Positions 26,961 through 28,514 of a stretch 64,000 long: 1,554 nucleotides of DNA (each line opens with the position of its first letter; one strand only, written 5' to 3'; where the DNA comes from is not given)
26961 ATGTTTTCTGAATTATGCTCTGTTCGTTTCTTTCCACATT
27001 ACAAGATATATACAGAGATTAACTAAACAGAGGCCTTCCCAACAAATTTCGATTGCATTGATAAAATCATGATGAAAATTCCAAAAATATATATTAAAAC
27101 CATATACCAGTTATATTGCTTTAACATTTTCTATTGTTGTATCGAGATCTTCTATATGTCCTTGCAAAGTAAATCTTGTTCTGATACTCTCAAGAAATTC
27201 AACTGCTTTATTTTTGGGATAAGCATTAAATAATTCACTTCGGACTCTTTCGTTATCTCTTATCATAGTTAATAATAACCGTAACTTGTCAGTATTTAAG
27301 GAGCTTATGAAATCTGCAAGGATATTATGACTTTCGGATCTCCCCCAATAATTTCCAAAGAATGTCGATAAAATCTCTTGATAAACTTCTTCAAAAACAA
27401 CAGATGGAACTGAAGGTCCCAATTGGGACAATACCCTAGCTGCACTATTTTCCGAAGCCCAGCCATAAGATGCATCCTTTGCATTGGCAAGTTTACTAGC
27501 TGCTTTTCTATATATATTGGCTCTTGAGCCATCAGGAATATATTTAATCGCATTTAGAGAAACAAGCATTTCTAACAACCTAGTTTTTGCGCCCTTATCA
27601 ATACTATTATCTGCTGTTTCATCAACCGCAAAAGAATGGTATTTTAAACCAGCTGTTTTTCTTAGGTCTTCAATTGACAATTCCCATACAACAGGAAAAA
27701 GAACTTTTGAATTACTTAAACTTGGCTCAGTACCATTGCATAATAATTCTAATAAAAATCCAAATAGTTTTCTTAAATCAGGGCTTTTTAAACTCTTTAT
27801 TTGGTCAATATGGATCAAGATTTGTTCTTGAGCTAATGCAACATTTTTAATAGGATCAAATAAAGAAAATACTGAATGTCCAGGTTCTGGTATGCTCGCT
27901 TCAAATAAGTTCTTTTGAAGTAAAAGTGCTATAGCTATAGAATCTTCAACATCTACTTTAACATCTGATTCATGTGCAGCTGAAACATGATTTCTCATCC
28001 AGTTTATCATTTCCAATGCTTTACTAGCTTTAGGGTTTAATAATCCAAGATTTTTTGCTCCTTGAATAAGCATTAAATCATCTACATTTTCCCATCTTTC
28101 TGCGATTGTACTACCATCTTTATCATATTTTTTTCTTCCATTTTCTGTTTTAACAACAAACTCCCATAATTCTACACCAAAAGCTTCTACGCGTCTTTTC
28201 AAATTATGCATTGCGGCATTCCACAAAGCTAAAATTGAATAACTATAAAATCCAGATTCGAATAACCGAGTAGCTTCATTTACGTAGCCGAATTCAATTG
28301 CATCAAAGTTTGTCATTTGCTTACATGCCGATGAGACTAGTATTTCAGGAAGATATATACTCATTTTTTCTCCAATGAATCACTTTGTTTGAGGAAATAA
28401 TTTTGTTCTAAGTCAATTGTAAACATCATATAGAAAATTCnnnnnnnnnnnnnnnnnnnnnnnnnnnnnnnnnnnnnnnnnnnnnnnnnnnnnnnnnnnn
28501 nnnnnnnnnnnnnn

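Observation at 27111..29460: AT-rich two-gene cassette (reader-nuclease plus HEPN-like protein) beside the tRNA-tuf operon: candidate undescribed defence pair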

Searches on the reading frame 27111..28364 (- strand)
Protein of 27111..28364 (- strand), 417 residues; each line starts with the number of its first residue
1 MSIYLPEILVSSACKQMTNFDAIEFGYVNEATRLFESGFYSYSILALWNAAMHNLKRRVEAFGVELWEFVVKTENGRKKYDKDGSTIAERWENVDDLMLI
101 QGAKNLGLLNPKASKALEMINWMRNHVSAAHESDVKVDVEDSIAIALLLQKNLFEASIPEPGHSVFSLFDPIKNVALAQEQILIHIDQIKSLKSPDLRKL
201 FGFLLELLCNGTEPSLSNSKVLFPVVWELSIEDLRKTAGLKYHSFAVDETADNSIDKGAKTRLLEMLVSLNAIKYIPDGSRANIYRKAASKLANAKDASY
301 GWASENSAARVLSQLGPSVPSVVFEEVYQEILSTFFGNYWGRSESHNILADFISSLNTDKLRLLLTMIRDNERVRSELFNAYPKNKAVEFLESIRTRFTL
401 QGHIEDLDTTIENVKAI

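Call 4: search_protein_families(library=pfam, proteins=[window:27111-28364:-], max_evalue=1)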
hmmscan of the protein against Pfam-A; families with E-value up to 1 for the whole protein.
window:27111-28364:- (417 aa): 0 families

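Call 5: search_protein_families(library=padloc, proteins=[window:27111-28364:-], max_evalue=1)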
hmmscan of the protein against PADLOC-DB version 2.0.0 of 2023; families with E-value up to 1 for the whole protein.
window:27111-28364:- (417 aa): 0 families

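Call 6: search_protein_families(library=ncbifam, proteins=[window:27111-28364:-], max_evalue=1)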
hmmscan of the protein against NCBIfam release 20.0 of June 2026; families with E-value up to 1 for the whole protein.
window:27111-28364:- (417 aa): 0 families

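Call 7: find_homologous_proteins(query=window:27111-28364:-)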
Query window:27111-28364:- (417 aa): 403 proteins with E <= 0.001 among 6451 candidates; the best 120 are listed.
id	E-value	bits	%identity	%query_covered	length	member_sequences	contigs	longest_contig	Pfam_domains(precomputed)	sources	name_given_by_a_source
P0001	4.1e-272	920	100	100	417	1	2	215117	-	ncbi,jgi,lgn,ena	-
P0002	1.3e-159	550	59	100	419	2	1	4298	-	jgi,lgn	jgi:hypothetical protein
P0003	5.6e-156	538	58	100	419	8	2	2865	-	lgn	-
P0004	4.0e-155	535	61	94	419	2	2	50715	-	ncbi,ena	ncbi:MAG: hypothetical protein WCP85_28980 [Mariniphaga sp.]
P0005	1.4e-154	533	58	100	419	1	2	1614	-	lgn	-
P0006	5.1e-154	531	59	94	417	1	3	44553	-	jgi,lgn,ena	-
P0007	5.2e-154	531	57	99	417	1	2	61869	-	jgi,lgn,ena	-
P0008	8.0e-154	531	57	100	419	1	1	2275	-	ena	-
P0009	1.4e-153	530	58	100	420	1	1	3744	-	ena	-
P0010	1.6e-153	530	57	99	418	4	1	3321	-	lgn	-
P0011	1.9e-153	529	58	100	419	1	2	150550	-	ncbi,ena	-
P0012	1.7e-152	526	59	94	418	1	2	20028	-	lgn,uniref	uniref:Uncharacterized protein n=1 Tax=Chlorobium chlorochromatii (strain CaD3) TaxID=340177 RepID=Q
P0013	1.9e-152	526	60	94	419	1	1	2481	-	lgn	-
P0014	6.2e-152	524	55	100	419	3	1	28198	-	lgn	-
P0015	9.0e-152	524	56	100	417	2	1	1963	-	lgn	-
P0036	3.2e-146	506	56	98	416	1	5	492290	-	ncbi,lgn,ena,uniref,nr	ncbi:hypothetical protein [Empedobacter tilapiae]|uniref:hypothetical protein n=1 Tax=Empedobacter t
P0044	8.1e-145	501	53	99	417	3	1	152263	-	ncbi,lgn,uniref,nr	ncbi:hypothetical protein [Burkholderia cepacia]|uniref:hypothetical protein n=1 Tax=Burkholderia ce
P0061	7.9e-143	494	54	98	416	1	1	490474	-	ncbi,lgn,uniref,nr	ncbi:hypothetical protein [Pseudomonas moorei]|uniref:hypothetical protein n=1 Tax=Pseudomonas moore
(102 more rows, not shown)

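Call 9: search_protein_families(library=pfam, proteins=[P0004, P0044], max_evalue=0.1)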
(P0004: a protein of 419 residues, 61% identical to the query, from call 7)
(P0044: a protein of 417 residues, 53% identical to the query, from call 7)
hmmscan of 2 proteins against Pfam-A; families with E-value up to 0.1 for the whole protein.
P0004 (419 aa): 0 families

P0044 (417 aa): 0 families

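Call 11: search_solved_structures(query=window:27111-28364:-, max_evalue=10, show_alignments=2)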
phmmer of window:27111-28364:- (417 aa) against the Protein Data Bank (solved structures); distinct sequences matched with E-value up to 10: 2.
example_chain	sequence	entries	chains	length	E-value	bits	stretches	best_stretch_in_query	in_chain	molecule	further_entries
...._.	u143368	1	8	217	0.057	15.9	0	194-231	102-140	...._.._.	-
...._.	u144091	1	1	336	1.1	11.6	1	62-130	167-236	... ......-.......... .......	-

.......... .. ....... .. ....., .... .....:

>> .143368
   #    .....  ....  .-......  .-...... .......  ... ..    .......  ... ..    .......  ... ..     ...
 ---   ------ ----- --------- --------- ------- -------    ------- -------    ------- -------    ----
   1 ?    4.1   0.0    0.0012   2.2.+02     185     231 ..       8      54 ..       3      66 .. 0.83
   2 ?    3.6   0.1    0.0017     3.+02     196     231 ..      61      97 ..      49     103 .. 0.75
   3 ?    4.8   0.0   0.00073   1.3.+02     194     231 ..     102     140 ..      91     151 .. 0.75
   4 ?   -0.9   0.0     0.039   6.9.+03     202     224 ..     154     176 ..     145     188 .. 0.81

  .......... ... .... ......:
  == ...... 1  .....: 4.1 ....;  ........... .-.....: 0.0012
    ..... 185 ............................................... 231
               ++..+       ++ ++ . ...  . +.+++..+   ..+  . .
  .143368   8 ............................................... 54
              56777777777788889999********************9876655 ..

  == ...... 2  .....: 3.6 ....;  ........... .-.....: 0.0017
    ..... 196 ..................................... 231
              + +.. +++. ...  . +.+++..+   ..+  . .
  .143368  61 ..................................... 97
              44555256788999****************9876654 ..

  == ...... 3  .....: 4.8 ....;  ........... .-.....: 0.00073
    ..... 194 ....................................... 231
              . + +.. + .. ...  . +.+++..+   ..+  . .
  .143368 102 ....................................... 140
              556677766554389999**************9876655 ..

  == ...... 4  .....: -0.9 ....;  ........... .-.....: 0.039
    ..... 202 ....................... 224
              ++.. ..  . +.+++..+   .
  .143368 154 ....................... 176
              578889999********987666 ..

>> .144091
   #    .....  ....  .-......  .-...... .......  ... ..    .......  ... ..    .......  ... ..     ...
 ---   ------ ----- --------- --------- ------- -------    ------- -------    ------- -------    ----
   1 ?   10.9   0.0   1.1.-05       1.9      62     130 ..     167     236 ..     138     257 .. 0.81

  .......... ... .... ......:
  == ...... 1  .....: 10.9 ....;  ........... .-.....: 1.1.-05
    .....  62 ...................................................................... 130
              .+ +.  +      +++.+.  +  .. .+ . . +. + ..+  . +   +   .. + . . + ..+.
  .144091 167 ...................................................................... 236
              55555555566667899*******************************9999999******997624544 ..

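Call 14: find_related_loci(query=A1, collection=genome_contigs, flank=10000)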
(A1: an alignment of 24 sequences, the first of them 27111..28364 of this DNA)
Query A1 (417 aa) in genome_contigs; peptide patterns used: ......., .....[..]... (x = any residue, [..] = any of these).
68 stretches matched a pattern; 25 encode a relative of the query (tblastn E <= 1e-3); 25 distinct loci.
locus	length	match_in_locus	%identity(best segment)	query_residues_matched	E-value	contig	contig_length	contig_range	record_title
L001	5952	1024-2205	61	24-417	3e-165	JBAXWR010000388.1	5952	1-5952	MAG: Mariniphaga sp. isolate ELA718 MAG718_388, whole genome shotgun sequence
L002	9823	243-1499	58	1-417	8e-162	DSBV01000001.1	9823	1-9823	MAG TPA_asm: Bacteroidales bacterium isolate SpSt-1180 Ga0129302_1004016, whole genome shotgun sequence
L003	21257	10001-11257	58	1-417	2e-158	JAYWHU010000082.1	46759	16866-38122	MAG: Cyclobacteriaceae bacterium isolate GLR80_GL56_UP_1_concoct_81 GLR80_GL56_UP_1_concoct_81_81, whole genome shotgun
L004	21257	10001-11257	56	1-417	9e-156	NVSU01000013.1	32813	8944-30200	MAG: Candidatus Wolfebacteria bacterium isolate NORP133 Contig_source1383C_2829, whole genome shotgun sequence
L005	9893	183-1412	58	5-412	6e-155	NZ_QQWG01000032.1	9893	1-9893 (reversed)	Ancylomarina euxinus strain M1P NODE_32_length_9893_cov_33.8211, whole genome shotgun sequence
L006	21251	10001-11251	54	1-417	3e-149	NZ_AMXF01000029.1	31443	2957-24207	Thauera phenylacetica B4P Cont29, whole genome shotgun sequence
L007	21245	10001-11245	54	4-417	5e-149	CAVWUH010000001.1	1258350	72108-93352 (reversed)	MAG: uncultured Acidobacteriota bacterium isolate MFD07386.bin.2.1 genome assembly, contig: contig_10974, whole genome s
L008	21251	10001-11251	54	1-417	8e-157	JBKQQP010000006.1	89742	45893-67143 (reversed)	MAG: Syntrophales bacterium isolate MGr2D2E2F__bin_107 MGr2D2E2F_000000032767, whole genome shotgun sequence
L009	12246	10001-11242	50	2-417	2e-143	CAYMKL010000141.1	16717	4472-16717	MAG TPA_asm: uncultured Anaerolineae bacterium isolate SRP167671_co1_184 genome assembly, contig: NODE_4026_length_16717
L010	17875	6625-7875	50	1-417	4e-143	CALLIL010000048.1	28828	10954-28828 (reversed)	MAG: uncultured Marinomonas sp. isolate B4_Bin_Bin_14_sub_1 genome assembly, contig: c_000001535243, whole genome shotgu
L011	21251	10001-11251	51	1-417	3e-140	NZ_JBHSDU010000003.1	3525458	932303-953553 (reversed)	Steroidobacter flavus strain CGMCC 1.10759 velvet_auto_105_3, whole genome shotgun sequence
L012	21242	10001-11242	51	1-414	7e-140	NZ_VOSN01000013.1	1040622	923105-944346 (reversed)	Serratia montpellierensis strain PsyLou2A USDA-ARS_EBCL_PsyLou2A.13, whole genome shotgun sequence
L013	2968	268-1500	52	1-411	6e-146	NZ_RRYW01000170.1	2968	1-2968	Psychrobacter sp. FME6 NODE_171_length_2968_cov_332.429, whole genome shotgun sequence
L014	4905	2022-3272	51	1-417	2e-136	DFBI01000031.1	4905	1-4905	MAG TPA_asm: Syntrophaceae bacterium UBA3084 UBA3084_contig_14297, whole genome shotgun sequence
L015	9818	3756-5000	50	1-415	8e-135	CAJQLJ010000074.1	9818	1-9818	MAG: uncultured Campylobacterales bacterium isolate 0.2_20180522_Bin_122_1 genome assembly, contig: c_000000010034, whol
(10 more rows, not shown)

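Call 21: search_protein_families(library=pfam, alignment_id=A2, max_evalue=0.00001)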
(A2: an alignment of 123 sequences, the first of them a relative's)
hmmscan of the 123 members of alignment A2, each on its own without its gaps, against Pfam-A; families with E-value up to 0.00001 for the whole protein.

A. member 1, L001:2513-3808:+ (432 aa): 12 families
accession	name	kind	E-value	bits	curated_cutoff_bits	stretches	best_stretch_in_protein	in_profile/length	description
PF00515.34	TPR_1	-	1.4e-41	139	27.8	0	359-390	2-33/34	Tetratricopeptide repeat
PF07719.23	TPR_2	-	2.4e-38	127.5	27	0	359-390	2-33/34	Tetratricopeptide repeat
PF13414.12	TPR_11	-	1.5e-35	121.1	26.8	1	365-406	1-42/42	TPR repeat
PF13181.12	TPR_8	-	1.7e-30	103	25.7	0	359-390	2-33/34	Tetratricopeptide repeat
PF13431.12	TPR_17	-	9.7e-29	97.7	24.4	0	382-407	3-28/34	Tetratricopeptide repeat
PF13371.12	TPR_9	-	6.4e-23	81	35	0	17-73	8-64/73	Tetratricopeptide repeat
PF13432.12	TPR_16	-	3.6e-18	66.1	32.7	0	76-137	1-62/65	Tetratricopeptide repeat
PF14559.12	TPR_19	-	1.4e-15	57.8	25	0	369-408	2-41/68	Tetratricopeptide repeat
PF13428.12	TPR_14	-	1.4e-14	53.6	23.5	0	359-399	2-42/44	Tetratricopeptide repeat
PF23914.1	TPR_CcmH_CycH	-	6.2e-08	33.1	42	0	64-132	38-112/158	Cytochrome c-type biogenesis protein H TPR domain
PF13424.12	TPR_12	-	1.7e-07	31.7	30.1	0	74-104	5-35/77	Tetratricopeptide repeat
PF13174.12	TPR_6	-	4.4e-07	30.6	26.3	0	364-390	6-32/33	Tetratricopeptide repeat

B. families by the number of members that match (of 123 scanned): 146 families (the first 25 are shown)
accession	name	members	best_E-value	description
PF00589.27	Phage_integrase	4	9.9e-36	Phage integrase family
PF07669.17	Eco57I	2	1.3e-42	Eco57I restriction-modification methylase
PF12698.13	ABC2_membrane_3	2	1.1e-41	ABC-2 family transporter protein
PF13517.12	FG-GAP_3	2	8e-35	FG-GAP-like repeat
PF13173.12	AAA_14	2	6.8e-33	AAA domain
PF16640.11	Big_3_5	2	2.3e-29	Bacterial Ig-like domain (group 3)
PF12679.13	ABC2_membrane_2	2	2.5e-20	ABC-2 family transporter protein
PF01061.29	ABC2_membrane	2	9.5e-19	ABC-2 type transporter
PF04326.19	SLFN_AlbA_2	2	6.7e-17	Schlafen, AlbA_2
PF13749.12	HATPase_c_4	2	1.3e-16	Putative ATP-dependent DNA helicase recG C-terminal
PF01839.29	FG-GAP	2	2.2e-15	FG-GAP repeat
PF00873.25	ACR_tran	1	4.2e-188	AcrB/AcrD/AcrF family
PF06666.16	DUF1173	1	2.7e-122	Protein of unknown function (DUF1173)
PF20693.3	YobI-ATPase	1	1.3e-98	YobI-like P-loop NTPase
PF01571.26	GCV_T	1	1.7e-93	Aminomethyltransferase folate-binding domain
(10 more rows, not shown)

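Call 22: predict_structure(alignment_id=A1)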
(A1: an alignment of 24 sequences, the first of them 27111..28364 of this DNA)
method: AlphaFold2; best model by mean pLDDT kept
length: 417 residues; sequences in the alignment: 24
mean_pLDDT: 85.2   pTM: 0.60
mean pLDDT of the five models: 85.2, 83.6, 83.6, 82.9, 82.6
residues with pLDDT >= 90: 190; 70-90: 180; 50-70: 38; < 50: 9
segments of 3 or more residues with pLDDT < 50: 128-134
pLDDT, mean of each block of 10 residues (from residue 1): 72 65 88 89 91 90 72 65 80 85 81 88 68 63 89 78 67 89 87 83 92 92 95 91 90 88 94 94 95 83 87 94 95 77 82 92 94 89 89 93 95 92
secondary structure, 60 per line:
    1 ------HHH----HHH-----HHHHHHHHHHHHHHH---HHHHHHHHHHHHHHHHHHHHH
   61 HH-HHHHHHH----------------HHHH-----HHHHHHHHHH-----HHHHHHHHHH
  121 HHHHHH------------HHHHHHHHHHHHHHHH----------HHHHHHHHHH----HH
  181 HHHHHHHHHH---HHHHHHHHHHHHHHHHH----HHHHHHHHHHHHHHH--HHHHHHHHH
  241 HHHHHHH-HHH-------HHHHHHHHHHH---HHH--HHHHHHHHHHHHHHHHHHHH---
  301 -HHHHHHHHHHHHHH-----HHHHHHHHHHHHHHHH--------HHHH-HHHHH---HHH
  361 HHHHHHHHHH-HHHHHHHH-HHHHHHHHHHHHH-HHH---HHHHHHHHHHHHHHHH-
elements in order: H22-36 H40-62 H64-70 H87-90 H96-105 H111-126 H139-154 H165-174 H179-190 H194-210 H215-229 H232-247 H259-269 H278-297 H302-315 H321-336 H345-348 H350-354 H358-370 H372-379 H381-393 H401-416

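Call 27: fold_search(model_id=the predicted structure, library=pdb)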
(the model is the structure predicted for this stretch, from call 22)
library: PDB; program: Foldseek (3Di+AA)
matches with E <= 10: 904; with E <= 0.001: 0
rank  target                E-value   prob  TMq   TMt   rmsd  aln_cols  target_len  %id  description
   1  5h7c_C                2.7e-02  0.95  0.23  0.24  18.9       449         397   14  Crystal structure of a repeat protein with two Protein A-DHR14 repeat modules (released 2017-06-28)
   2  4rv1_C                3.3e-02  0.93  0.22  0.23  17.1       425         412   12  Crystal Structure of Engineered Protein. Northeast Structural Genomics Consortium (NESG) Target OR497. (released 2014-12-10)
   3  4rv1_B                3.7e-02  0.96  0.26  0.26  17.8       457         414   15  Crystal Structure of Engineered Protein. Northeast Structural Genomics Consortium (NESG) Target OR497. (released 2014-12-10)
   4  4fza_A                4.2e-02  0.99  0.31  0.37  13.8       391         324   10  Crystal structure of MST4-MO25 complex (released 2013-03-06)
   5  5mfd_A                4.9e-02  0.75  0.18  0.21  17.7       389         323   14  Designed armadillo repeat protein YIIIM''6AII in complex with pD_(KR)5 (released 2017-07-19)
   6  8u89_B                6.5e-02  0.80  0.21  0.23  18.6       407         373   12  The structure of the PP2A-B56Delta holoenzyme mutant - E197K (released 2024-01-10)
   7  4yje_A                7.7e-02  0.41  0.15  0.17  19.9       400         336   12  Crystal structure of APC-ARM in complexed with Amer1-A1 (released 2016-03-09)
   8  8cmk_B                9.4e-02  0.95  0.32  0.18  17.9       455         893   10  Transportin-3 TNPO3 in complex with RSY region of CIRBP (released 2024-03-06)
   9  8y9r_B                1.0e-01  0.92  0.23  0.29  16.6       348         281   11  Crystal structure of Spiral2 microtubule-binding domain from Physcomitrella patens (released 2024-12-18)
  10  9f5w_D                1.1e-01  0.38  0.15  0.07  21.7       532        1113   10  Human condensin II - M18BP1 complex (released 2025-07-02)
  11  6sa7_A                1.2e-01  0.57  0.19  0.16  18.4       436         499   14  DARPin-Armadillo fusion C8long83 (released 2019-11-20)
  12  5zhx_A                1.4e-01  0.72  0.25  0.23  19.1       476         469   14  Crystal structure of SmgGDS-558 and farnesylated RhoA complex (released 2018-09-05)
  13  4c0o_B                1.4e-01  0.87  0.29  0.16  18.8       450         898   12  Transportin 3 in complex with phosphorylated ASF/SF2 (released 2014-01-22)
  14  3w3x_A                1.5e-01  0.72  0.25  0.12  20.9       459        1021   10  Crystal structure of Kap121p bound to Pho4p (released 2013-04-10)
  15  6vfk_B                1.8e-01  0.54  0.15  0.20  16.3       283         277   11  De novo designed tetrahedral nanoparticle T33_dn10 displaying 4 copies of BG505-SOSIP trimer on the surface (released 2020-07-22)
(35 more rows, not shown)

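Call 30: search_protein_families(library=phrogs, proteins=[window:27111-28364:-], max_evalue=0.1)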
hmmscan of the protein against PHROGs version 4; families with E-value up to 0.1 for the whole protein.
window:27111-28364:- (417 aa): 1 family
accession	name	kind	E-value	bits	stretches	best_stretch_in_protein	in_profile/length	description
phrog_27609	-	unknown function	3.8e-93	313.6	1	1-416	6-414/418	-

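Call 31: search_dna_similar(query=window:27111-28364:-, collection=phages, mode=protein, max_rows=20)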
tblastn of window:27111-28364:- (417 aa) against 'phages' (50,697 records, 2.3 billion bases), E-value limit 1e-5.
No match.

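Call 32: search_dna_similar(query=window:27111-28364:-, collection=plasmids, mode=protein, max_rows=20)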
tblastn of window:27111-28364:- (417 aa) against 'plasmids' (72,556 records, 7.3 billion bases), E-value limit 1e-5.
Records with a match: 25; places in all: 32; records where one place covers at least 80% of the query: 9.
Best place of each record, by identity: <60% 25.
By first word of the organism name: Clostridium 11; Streptomyces 6; Rhodococcus 3; Bacillus 2; Embleya 1; Pantoea 1; Acinetobacter 1.
By predicted mobility (MOB-suite, as given by PLSDB): non-mobilizable 20; mobilizable 4; conjugative 1.
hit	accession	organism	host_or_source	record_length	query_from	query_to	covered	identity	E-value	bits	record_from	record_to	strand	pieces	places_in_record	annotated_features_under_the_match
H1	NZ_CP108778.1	Embleya sp. NBC_00896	-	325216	7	402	95%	23.7%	9e-14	81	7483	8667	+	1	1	hypothetical protein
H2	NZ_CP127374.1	Bacillus arachidis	bacterial isolate,rhizosphere soil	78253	5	372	88%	24.1%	9e-12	75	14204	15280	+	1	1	hypothetical protein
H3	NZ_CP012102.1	Bacillus thuringiensis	whole organism,soil sample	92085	5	343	81%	25.9%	4e-12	76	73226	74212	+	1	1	hypothetical protein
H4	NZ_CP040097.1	Pantoea sp. SO10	whole organism,soil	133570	37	402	88%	23.0%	5e-10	69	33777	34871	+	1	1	hypothetical protein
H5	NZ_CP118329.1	Rhodococcus sp. DK17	pure culture,crude oil-contaminated soil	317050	38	399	87%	22.8%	3e-10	70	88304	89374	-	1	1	hypothetical protein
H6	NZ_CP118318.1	Rhodococcus sp. DK180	pure culture,crude oil-contaminated soil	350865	38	399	87%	22.8%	3e-10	70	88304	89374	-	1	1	hypothetical protein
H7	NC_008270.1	Rhodococcus jostii RHA1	-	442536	38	399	87%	22.8%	3e-10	70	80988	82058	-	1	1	hypothetical protein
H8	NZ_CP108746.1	Streptomyces sp. NBC_00963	-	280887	38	399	87%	22.2%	3e-6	57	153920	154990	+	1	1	hypothetical protein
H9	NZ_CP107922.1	Streptomyces sp. NBC_00440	-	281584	38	399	87%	22.2%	3e-6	57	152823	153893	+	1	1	hypothetical protein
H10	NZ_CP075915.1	Clostridium perfringens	sludge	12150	27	345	76%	24.5%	7e-9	66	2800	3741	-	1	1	hypothetical protein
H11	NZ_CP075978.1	Clostridium perfringens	Feces, FP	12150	27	345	76%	24.5%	7e-9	66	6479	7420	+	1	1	hypothetical protein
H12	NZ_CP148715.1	Clostridium perfringens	Dog,single cell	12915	27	345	76%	24.5%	7e-9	66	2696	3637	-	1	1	hypothetical protein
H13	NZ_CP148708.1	Clostridium perfringens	Dog,single cell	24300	27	345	76%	24.5%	8e-9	66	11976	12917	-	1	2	hypothetical protein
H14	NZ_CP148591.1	Clostridium perfringens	-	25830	27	345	76%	24.5%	8e-9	66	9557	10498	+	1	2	hypothetical protein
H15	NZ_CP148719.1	Clostridium perfringens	Dog,single cell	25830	27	345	76%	24.5%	8e-9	66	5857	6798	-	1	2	hypothetical protein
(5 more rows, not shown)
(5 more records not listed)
